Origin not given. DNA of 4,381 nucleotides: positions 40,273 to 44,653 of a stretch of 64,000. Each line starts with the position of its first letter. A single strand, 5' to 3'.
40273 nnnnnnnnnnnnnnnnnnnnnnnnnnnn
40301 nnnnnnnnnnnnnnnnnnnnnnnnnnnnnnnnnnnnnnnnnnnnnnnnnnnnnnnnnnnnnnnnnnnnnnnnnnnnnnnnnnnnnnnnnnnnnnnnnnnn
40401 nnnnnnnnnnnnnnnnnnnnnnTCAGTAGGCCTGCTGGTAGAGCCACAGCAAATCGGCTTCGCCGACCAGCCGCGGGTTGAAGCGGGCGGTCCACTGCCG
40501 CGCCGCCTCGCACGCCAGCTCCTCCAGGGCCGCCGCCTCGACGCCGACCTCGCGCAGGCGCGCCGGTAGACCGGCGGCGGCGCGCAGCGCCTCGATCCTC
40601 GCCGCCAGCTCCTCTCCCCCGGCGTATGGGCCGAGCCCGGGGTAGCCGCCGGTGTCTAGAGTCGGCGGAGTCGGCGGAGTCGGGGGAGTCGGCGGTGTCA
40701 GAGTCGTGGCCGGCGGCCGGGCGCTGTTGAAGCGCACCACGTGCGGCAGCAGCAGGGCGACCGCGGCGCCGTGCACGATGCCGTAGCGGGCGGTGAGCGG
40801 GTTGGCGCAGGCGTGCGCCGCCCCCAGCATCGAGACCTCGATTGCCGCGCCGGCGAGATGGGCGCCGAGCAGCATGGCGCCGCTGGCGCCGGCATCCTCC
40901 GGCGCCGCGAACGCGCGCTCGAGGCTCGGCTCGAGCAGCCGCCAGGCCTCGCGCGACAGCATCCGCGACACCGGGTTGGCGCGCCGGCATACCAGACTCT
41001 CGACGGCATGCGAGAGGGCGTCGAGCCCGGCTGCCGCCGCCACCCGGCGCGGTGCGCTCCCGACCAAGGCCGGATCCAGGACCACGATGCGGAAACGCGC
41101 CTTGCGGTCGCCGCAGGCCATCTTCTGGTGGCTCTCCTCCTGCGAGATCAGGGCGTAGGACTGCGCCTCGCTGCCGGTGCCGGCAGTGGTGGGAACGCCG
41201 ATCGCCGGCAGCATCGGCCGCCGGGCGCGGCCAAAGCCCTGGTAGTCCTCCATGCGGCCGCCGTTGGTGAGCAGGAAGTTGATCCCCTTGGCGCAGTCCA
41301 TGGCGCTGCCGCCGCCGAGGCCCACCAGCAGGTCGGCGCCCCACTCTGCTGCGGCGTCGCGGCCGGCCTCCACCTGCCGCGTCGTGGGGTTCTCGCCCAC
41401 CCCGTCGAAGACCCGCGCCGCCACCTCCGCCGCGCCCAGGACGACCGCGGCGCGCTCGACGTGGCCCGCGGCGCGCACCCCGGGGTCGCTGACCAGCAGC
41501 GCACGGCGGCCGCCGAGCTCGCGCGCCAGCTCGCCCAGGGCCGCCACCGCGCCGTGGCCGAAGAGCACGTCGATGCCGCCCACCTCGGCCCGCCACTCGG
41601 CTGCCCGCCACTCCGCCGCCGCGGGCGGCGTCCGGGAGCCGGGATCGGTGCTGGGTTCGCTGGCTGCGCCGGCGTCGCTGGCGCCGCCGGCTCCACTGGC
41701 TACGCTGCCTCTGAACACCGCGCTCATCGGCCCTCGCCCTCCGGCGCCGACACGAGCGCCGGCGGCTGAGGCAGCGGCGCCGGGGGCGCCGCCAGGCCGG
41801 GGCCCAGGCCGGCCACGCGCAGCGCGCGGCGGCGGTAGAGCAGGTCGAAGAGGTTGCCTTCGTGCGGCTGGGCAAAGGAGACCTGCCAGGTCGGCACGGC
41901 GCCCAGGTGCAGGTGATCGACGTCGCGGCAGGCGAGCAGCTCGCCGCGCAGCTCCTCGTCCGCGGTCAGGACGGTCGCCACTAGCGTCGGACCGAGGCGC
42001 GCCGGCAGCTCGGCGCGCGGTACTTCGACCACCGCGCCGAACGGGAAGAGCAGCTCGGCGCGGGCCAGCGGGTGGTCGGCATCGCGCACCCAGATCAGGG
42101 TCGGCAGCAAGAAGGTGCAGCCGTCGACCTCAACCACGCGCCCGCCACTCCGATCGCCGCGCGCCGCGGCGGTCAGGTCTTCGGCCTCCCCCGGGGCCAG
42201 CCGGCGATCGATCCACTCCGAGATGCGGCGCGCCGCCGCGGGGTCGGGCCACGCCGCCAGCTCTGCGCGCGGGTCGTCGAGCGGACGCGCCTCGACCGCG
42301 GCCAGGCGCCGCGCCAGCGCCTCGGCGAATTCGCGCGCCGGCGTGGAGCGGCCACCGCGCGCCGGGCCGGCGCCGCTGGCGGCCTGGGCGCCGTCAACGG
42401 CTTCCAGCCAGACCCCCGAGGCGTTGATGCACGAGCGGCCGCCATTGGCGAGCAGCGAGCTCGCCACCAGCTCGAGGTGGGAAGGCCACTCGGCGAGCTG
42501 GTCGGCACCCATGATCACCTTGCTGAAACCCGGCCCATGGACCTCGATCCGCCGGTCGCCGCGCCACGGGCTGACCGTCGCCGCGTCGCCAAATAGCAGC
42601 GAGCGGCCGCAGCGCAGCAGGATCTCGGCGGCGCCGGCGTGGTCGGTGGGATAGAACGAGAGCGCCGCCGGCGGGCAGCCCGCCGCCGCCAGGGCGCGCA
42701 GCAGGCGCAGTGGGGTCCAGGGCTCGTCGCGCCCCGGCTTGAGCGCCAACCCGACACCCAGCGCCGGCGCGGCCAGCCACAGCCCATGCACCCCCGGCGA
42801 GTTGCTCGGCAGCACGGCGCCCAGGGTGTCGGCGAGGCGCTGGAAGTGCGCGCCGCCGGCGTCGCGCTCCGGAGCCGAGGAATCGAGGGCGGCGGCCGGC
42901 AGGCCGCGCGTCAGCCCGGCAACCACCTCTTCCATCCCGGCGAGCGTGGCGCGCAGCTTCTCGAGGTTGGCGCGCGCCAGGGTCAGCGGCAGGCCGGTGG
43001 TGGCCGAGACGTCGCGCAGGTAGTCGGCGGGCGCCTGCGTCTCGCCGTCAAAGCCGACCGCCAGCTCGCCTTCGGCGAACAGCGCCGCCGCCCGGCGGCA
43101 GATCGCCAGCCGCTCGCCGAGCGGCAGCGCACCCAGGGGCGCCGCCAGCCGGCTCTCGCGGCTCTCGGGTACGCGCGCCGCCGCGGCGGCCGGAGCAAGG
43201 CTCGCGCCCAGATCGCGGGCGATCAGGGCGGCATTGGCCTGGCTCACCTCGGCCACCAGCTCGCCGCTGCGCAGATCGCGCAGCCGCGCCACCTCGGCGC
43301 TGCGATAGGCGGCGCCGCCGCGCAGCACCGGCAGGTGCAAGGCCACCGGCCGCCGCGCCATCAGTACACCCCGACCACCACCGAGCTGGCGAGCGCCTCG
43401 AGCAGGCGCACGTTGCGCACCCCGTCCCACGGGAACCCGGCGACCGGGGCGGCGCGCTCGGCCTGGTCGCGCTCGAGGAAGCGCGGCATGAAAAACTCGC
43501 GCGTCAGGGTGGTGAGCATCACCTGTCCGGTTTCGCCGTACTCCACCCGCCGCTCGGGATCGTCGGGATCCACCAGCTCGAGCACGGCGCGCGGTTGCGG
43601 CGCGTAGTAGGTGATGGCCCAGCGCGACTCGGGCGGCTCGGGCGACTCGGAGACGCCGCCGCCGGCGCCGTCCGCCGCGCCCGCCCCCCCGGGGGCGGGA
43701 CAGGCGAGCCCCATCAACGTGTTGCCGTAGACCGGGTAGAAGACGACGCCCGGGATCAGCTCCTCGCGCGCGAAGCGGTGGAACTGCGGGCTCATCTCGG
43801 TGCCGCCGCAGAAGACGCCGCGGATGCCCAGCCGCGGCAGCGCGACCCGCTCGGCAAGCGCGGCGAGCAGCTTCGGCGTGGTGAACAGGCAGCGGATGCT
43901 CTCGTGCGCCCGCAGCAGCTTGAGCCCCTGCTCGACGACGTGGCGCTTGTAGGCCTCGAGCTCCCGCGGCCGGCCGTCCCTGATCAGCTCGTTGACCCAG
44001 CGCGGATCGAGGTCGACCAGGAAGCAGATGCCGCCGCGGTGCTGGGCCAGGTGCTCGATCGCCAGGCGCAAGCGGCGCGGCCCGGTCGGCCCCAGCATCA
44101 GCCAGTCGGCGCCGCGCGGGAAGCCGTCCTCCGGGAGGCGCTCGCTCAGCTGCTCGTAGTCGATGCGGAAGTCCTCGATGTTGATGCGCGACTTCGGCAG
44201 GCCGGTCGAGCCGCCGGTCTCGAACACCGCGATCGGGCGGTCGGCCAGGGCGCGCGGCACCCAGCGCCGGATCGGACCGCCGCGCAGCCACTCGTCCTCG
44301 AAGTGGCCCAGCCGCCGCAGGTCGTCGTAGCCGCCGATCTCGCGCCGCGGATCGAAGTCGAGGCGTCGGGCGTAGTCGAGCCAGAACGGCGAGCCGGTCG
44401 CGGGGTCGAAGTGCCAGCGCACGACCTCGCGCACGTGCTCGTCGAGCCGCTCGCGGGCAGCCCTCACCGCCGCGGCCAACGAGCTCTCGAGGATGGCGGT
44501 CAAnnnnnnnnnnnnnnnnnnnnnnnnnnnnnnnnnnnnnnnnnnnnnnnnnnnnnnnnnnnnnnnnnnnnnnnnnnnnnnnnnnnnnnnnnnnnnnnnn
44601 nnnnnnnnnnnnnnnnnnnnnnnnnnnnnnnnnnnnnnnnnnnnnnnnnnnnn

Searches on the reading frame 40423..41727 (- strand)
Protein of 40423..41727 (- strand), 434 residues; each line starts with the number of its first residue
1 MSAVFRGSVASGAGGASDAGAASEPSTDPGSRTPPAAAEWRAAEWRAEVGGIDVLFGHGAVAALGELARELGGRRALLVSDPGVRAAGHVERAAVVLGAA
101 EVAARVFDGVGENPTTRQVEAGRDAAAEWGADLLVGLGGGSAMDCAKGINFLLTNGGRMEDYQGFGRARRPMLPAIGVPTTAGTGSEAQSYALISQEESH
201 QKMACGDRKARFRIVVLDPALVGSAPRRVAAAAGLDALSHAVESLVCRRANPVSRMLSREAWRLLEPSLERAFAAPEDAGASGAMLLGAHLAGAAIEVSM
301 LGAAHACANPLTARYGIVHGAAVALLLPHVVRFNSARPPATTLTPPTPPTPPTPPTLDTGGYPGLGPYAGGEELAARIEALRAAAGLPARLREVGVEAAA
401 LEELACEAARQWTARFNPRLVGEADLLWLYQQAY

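Call 8: search_protein_families(library=pfam, proteins=[window:40423-41727:-], max_evalue=0.01)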
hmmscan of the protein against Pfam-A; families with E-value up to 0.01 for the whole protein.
window:40423-41727:- (434 aa): 3 families
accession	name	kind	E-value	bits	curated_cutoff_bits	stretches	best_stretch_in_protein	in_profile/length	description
PF00465.25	Fe-ADH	-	3.4e-44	150.8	31.3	1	54-219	4-168/168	Iron-containing alcohol dehydrogenase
PF25137.1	ADH_Fe_C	-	3.1e-32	112.3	27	1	231-434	2-194/194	Fe-containing alcohol dehydrogenase family, C-terminal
PF13685.12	Fe-ADH_2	-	5e-11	43.3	28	1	56-152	2-96/149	Iron-containing alcohol dehydrogenase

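Call 9: search_protein_families(library=ncbifam, proteins=[window:40423-41727:-], max_evalue=0.01)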
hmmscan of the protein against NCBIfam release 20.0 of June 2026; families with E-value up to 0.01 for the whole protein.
window:40423-41727:- (434 aa): 17 families
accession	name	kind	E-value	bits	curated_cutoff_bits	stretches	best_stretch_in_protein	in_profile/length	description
NF041833.1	Fe_ADH_ErcA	equivalog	2.1e-73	247.6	550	2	53-336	10-293/382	alcohol dehydrogenase-like regulatory protein ErcA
TIGR02638.1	lactal_redase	equivalog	8e-65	219.1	523.15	1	55-336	11-294/379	lactaldehyde reductase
NF007911.0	PRK10624.1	equivalog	9.9e-63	212.4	537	2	55-335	12-292/382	lactaldehyde reductase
NF053866.1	CholDhdGbsBBac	equivalog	5.5e-57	193.2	550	1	54-339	18-306/392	choline dehydrogenase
NF058672.1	4HyButDHCUPNE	equivalog_domain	1.2e-56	192.5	500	2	54-338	10-295/378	4-hydroxybutyrate dehydrogenase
NF007363.0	PRK09860.1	equivalog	9.7e-56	189.5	581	1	61-430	19-379/383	L-threonine dehydrogenase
NF010378.0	PRK13805.1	equivalog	3.3e-55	187.4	951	1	55-434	466-864/872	bifunctional acetaldehyde-CoA/alcohol dehydrogenase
NF050025.1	SulfAcetaldRedSarD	equivalog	5.6e-55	186.7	700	1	54-336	11-293/385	sulfoacetaldehyde reductase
TIGR03405.1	Phn_Fe-ADH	equivalog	4.3e-48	163.9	423.7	1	61-341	11-295/355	iron-containing alcohol dehydrogenase PsrA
NF011998.0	PRK15454.1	equivalog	5.7e-36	124.1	556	1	55-335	31-311/395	ethanolamine utilization ethanol dehydrogenase EutG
TIGR04266.1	NDMA_methanol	equivalog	1.7e-26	93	625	1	55-334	20-303/420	NDMA-dependent methanol dehydrogenase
NF011717.0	PRK15138.1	equivalog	4.5e-15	55.6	645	1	53-332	11-294/387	alcohol dehydrogenase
NF006941.0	PRK09423.1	subfamily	2.1e-13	49.8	336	1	56-324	13-276/367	glycerol dehydrogenase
NF041822.1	daptide_DH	equivalog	1.6e-09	37.1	300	1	75-261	2-192/363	daptide-type RiPP biosynthesis dehydogenase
NF053832.1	GlycoaldRedHalo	equivalog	2.3e-07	30.3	550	1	56-250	13-185/363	glycolaldehyde reductase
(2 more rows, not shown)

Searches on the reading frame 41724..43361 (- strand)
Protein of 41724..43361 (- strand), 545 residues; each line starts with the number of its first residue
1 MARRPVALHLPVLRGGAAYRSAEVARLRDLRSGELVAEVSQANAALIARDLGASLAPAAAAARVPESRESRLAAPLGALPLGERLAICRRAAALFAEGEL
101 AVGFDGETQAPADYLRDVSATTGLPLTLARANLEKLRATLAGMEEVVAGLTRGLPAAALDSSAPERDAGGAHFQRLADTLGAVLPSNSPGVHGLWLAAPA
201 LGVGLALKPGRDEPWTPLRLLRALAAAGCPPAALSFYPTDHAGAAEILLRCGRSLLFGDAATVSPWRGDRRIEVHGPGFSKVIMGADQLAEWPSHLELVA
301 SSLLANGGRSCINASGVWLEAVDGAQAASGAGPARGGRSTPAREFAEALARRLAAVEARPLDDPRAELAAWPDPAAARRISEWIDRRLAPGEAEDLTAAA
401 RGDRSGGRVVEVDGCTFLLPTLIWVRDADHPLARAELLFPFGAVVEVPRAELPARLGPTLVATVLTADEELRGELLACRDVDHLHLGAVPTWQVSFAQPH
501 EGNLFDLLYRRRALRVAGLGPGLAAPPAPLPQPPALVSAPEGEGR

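Call 8: search_protein_families(library=pfam, proteins=[window:41724-43361:-], max_evalue=0.01)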
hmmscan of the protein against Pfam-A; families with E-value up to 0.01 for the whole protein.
window:41724-43361:- (545 aa): 1 family
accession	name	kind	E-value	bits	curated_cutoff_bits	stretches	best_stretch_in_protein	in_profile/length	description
PF00171.27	Aldedh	-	2.8e-06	26.6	23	1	180-249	130-201/461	Aldehyde dehydrogenase family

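Call 9: search_protein_families(library=ncbifam, proteins=[window:41724-43361:-], max_evalue=0.01)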
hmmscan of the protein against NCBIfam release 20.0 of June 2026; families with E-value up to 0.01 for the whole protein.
window:41724-43361:- (545 aa): 2 families
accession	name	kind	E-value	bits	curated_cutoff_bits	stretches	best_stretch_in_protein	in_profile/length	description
NF045736.1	PaDhStyDRhodo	equivalog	4.3e-05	22.2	800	1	179-248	146-217/479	phenylacetaldehyde dehydrogenase StyD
NF045735.1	PaDhStyDPseudo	equivalog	6.6e-05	21.8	850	1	178-245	148-219/483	phenylacetaldehyde dehydrogenase StyD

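Call 29: search_solved_structures(query=A2, max_evalue=1)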
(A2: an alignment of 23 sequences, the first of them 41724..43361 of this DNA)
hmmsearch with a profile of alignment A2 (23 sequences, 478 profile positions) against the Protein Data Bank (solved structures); distinct sequences matched with E-value up to 1: 156 (the best 60 are shown).
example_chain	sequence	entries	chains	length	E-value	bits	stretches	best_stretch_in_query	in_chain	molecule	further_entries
6b4r_A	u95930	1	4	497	1e-17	67.1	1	155-412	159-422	KauB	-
5iuu_A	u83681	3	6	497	1.1e-15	60.4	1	155-406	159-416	Aldehyde dehydrogenase family protein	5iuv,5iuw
4o6r_A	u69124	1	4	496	8.4e-15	57.5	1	148-405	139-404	Aldehyde Dehydrogenase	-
7jso_A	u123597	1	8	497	5.5e-14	54.8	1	155-406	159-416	Aldehyde dehydrogenase family protein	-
4go3_A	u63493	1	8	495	2.1e-12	49.6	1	155-406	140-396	Putative gamma-hydroxymuconic semialdehyde dehydrogenase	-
4go4_A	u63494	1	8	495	2.2e-12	49.5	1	155-406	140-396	Putative gamma-hydroxymuconic semialdehyde dehydrogenase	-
3r31_A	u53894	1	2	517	3.1e-12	49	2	170-432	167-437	Betaine aldehyde dehydrogenase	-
4e4g_A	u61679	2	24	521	4e-12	48.7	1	159-402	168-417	Methylmalonate-semialdehyde dehydrogenase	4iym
3b4w_A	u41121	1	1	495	5.7e-12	48.2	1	155-404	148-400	Aldehyde dehydrogenase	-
4pz2_A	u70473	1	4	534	8e-12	47.7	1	156-431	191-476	ZmALDH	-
3ty7_A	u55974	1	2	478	8.8e-12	47.5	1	145-433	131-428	Putative aldehyde dehydrogenase SAV2122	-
4qet_A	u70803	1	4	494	2e-11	46.4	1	149-411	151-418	Aldehyde dehydrogenase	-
4qf6_A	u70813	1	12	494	2.2e-11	46.2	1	149-411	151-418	Aldehyde dehydrogenase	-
5gtk_A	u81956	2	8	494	3.2e-11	45.7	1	149-411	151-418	Betaine-aldehyde dehydrogenase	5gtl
5gt6_A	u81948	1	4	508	3.5e-11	45.5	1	149-411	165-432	Betaine-aldehyde dehydrogenase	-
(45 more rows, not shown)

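Call 69: search_dna_similar(query=window:41724-43361:-, collection=plasmids, mode=protein, max_evalue=1e-10, max_rows=15)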
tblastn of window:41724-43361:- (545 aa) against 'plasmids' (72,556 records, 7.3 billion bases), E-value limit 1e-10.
Records with a match: 1; places in all: 1; records where one place covers at least 80% of the query: 0.
Best place of each record, by identity: <60% 1.
By first word of the organism name: Escherichia 1.
By predicted mobility (MOB-suite, as given by PLSDB): non-mobilizable 1.
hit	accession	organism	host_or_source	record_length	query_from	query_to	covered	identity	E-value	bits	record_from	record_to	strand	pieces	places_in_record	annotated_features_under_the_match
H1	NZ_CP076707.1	Escherichia coli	-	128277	110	320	39%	32.1%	4e-11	74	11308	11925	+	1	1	aldehyde dehydrogenase family protein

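Call 72: search_protein_families(library=pfam, proteins=[window:41724-43361:-], max_evalue=10)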
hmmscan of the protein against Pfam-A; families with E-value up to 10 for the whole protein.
window:41724-43361:- (545 aa): 1 family
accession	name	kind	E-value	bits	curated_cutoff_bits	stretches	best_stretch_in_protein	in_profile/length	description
PF00171.27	Aldedh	-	2.8e-06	26.6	23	2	180-249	130-201/461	Aldehyde dehydrogenase family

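Call 86: search_solved_structures(query=A2, max_evalue=1e-14, show_alignments=1)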
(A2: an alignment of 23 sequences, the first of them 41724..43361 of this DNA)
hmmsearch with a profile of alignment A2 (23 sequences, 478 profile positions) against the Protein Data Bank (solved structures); distinct sequences matched with E-value up to 1e-14: 3.
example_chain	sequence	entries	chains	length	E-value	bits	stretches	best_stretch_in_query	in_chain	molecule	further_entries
6b4r_A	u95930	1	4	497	1e-17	67.1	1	155-412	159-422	KauB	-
5iuu_A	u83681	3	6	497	1.1e-15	60.4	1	155-406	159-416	Aldehyde dehydrogenase family protein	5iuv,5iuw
4o6r_A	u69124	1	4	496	8.4e-15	57.5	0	148-405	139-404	Aldehyde Dehydrogenase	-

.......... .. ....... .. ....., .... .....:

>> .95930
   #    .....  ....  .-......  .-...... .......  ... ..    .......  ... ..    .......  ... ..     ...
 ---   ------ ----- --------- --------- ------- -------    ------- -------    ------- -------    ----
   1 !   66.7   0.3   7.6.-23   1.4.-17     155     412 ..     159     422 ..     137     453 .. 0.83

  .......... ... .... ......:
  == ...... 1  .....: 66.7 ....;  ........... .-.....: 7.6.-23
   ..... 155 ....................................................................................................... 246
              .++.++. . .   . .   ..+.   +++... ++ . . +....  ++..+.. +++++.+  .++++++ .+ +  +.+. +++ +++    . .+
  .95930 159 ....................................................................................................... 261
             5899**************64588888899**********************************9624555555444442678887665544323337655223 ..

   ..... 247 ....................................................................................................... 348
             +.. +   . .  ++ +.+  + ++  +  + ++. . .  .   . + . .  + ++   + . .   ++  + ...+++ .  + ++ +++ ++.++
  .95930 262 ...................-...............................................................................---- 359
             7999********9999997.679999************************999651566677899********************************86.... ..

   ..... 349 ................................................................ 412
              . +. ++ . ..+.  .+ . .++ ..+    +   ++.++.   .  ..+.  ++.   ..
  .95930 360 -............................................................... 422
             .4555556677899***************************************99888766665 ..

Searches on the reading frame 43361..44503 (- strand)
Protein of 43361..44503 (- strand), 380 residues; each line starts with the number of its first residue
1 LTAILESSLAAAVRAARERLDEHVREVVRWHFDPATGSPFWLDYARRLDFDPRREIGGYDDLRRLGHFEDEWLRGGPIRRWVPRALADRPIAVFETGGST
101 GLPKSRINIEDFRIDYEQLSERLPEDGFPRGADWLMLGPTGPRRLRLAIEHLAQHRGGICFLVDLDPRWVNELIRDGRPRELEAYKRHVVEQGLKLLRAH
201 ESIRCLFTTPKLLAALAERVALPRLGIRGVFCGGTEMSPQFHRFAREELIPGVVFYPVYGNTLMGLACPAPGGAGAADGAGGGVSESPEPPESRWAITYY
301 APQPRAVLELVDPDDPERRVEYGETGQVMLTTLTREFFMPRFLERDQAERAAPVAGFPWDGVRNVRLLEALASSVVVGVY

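Call 8: search_protein_families(library=pfam, proteins=[window:43361-44503:-], max_evalue=0.01)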
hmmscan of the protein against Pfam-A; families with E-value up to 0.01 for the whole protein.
window:43361-44503:- (380 aa): 1 family
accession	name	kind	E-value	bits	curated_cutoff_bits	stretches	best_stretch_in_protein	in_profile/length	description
PF00501.34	AMP-binding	-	6.5e-06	25.6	29.9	1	200-329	254-373/384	AMP-binding enzyme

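Call 9: search_protein_families(library=ncbifam, proteins=[window:43361-44503:-], max_evalue=0.01)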
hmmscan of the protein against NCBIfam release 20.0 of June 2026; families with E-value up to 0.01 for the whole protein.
window:43361-44503:- (380 aa): 1 family
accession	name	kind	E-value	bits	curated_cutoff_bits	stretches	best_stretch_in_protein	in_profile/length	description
NF045666.1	DVU1553_fam_AMP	equivalog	0.0023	17.1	300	0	307-336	267-295/331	DVU_1553 family AMP-dependent CoA ligase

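Call 28: search_solved_structures(query=A1, max_evalue=1)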
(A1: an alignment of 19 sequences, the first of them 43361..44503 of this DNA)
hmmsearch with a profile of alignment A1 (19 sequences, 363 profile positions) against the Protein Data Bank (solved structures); distinct sequences matched with E-value up to 1: 11.
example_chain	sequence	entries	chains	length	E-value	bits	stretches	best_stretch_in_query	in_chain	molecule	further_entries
3hgu_A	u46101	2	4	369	3.1e-56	194.2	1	18-363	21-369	EhpF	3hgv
3l2k_A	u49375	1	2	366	3.2e-56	194.1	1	18-363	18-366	EhpF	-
3cw8_X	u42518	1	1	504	0.055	15.7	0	87-108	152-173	4-chlorobenzoyl CoA ligase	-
3dlp_X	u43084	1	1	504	0.057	15.7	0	87-108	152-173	4-Chlorobenzoate CoA Ligase/Synthetase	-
1t5d_X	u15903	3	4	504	0.057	15.7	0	87-108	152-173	4-chlorobenzoyl CoA ligase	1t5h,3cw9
2qvz_X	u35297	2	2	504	0.068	15.4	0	87-108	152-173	4-Chlorobenzoate CoA Ligase/Synthetase | 4-Chlorobenzoate CoA Ligase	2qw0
2qvx_X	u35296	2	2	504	0.097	14.9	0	87-108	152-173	4-Chlorobenzoate CoA Ligase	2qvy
4r1l_A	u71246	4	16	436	0.2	13.9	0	289-329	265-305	Phenylacetate-coenzyme A ligase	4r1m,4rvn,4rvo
6efu_A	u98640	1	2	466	0.34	13.1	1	69-116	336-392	Beta-glucosidase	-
5jbk_A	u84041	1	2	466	0.35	13.1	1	69-116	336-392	Beta-glucosidase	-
5bwf_A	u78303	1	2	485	0.37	13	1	69-116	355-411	Beta-1,4-glucosidase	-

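Call 72: search_protein_families(library=pfam, proteins=[window:43361-44503:-], max_evalue=10)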
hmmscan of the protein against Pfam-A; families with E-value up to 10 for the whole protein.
window:43361-44503:- (380 aa): 1 family
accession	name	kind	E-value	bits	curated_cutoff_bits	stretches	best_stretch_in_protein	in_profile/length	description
PF00501.34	AMP-binding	-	6.5e-06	25.6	29.9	1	200-329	254-373/384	AMP-binding enzyme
